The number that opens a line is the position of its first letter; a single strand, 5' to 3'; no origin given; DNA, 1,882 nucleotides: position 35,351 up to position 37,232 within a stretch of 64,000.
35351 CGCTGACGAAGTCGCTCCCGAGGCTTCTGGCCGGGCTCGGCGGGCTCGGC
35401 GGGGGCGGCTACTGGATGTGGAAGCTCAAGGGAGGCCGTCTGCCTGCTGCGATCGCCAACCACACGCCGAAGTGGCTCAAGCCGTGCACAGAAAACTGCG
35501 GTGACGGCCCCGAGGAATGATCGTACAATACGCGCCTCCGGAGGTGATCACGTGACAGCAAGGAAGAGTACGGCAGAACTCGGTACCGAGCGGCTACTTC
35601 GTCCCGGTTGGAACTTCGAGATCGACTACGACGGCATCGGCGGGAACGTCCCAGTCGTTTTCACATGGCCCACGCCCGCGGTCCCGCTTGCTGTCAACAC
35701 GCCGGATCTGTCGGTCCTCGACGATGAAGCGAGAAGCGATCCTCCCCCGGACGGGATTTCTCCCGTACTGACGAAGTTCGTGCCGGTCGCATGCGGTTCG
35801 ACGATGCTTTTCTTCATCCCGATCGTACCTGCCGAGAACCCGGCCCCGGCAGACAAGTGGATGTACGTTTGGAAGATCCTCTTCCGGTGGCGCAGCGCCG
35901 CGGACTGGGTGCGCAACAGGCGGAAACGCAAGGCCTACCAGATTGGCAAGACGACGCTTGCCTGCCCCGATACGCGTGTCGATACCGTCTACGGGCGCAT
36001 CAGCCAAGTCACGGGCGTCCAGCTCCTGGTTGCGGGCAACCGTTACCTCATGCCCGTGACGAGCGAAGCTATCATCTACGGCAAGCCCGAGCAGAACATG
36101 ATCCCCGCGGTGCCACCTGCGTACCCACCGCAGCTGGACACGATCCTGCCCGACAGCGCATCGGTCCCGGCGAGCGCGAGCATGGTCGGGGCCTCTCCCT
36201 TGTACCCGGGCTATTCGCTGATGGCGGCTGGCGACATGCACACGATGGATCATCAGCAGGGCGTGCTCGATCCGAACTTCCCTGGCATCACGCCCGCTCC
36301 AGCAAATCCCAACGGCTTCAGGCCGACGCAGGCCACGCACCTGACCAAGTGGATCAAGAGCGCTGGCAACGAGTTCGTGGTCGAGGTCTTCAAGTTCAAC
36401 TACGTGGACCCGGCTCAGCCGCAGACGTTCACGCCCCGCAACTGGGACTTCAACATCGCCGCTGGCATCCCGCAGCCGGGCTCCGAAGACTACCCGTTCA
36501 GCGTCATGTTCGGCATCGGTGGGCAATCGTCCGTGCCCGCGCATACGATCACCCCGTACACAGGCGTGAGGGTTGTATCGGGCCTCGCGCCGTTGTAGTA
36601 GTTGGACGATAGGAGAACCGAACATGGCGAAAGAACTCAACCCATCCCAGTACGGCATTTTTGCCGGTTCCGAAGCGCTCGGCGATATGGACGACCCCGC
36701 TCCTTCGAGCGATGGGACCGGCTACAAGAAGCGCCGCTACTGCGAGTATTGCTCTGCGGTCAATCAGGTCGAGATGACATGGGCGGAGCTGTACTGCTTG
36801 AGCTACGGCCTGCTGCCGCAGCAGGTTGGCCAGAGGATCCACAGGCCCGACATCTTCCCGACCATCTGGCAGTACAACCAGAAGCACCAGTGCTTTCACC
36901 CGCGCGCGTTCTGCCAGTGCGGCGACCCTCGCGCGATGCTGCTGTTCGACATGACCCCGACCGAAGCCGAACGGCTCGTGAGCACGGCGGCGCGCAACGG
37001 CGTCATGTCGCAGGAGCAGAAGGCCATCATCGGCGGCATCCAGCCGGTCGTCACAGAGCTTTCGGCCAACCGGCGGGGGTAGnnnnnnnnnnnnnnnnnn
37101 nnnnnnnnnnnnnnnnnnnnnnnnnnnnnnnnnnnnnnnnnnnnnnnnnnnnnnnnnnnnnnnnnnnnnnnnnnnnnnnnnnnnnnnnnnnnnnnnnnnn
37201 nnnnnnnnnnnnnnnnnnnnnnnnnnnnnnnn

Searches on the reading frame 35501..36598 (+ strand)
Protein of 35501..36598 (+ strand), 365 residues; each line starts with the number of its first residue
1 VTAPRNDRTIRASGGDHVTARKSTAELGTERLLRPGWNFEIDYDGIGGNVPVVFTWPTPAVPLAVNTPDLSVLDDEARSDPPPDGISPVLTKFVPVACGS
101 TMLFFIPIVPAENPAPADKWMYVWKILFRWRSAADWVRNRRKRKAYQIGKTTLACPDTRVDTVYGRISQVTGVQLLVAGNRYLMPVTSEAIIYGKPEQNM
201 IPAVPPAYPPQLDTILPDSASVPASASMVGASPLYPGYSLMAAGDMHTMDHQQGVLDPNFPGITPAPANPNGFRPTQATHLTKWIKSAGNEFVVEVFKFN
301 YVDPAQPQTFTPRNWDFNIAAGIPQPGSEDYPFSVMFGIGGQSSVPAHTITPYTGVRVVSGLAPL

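Call 4: search_protein_families(library=pfam, proteins=[window:35501-36598:+], max_evalue=1)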
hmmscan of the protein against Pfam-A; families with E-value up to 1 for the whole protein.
window:35501-36598:+ (365 aa): 1 family
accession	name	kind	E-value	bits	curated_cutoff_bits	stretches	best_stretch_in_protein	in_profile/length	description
PF05367.17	Phage_endo_I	-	0.042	13.9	29.1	1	272-323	14-62/149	Phage endonuclease I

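Call 5: search_protein_families(library=phrogs, proteins=[window:35501-36598:+], max_evalue=0.1)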
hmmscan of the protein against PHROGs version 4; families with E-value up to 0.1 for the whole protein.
window:35501-36598:+ (365 aa): 0 families

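Call 64: search_protein_families(library=ncbifam, proteins=[window:35501-36598:+], max_evalue=0.1)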
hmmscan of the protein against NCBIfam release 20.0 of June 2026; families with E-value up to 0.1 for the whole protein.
window:35501-36598:+ (365 aa): 0 families

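Call 65: search_protein_families(library=padloc, proteins=[window:35501-36598:+], max_evalue=0.1)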
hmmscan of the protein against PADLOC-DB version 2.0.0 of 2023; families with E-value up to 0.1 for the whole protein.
window:35501-36598:+ (365 aa): 0 families

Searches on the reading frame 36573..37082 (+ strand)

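Call 4: search_protein_families(library=pfam, proteins=[window:36573-37082:+], max_evalue=1)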
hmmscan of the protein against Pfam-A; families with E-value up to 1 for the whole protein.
window:36573-37082:+ (169 aa): 0 families

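Call 5: search_protein_families(library=phrogs, proteins=[window:36573-37082:+], max_evalue=0.1)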
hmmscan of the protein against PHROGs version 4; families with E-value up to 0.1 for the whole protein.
window:36573-37082:+ (169 aa): 0 families

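Call 64: search_protein_families(library=ncbifam, proteins=[window:36573-37082:+], max_evalue=0.1)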
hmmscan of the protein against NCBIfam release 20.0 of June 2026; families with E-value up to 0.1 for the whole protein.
window:36573-37082:+ (169 aa): 1 family
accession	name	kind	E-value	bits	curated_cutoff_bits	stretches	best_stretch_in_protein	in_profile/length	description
NF045944.1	ResRegRpaBCyano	equivalog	0.091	12.1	330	0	63-106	149-190/229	response regulator transcription factor RpaB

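Call 65: search_protein_families(library=padloc, proteins=[window:36573-37082:+], max_evalue=0.1)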
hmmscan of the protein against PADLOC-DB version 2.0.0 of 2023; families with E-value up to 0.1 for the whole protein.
window:36573-37082:+ (169 aa): 0 families
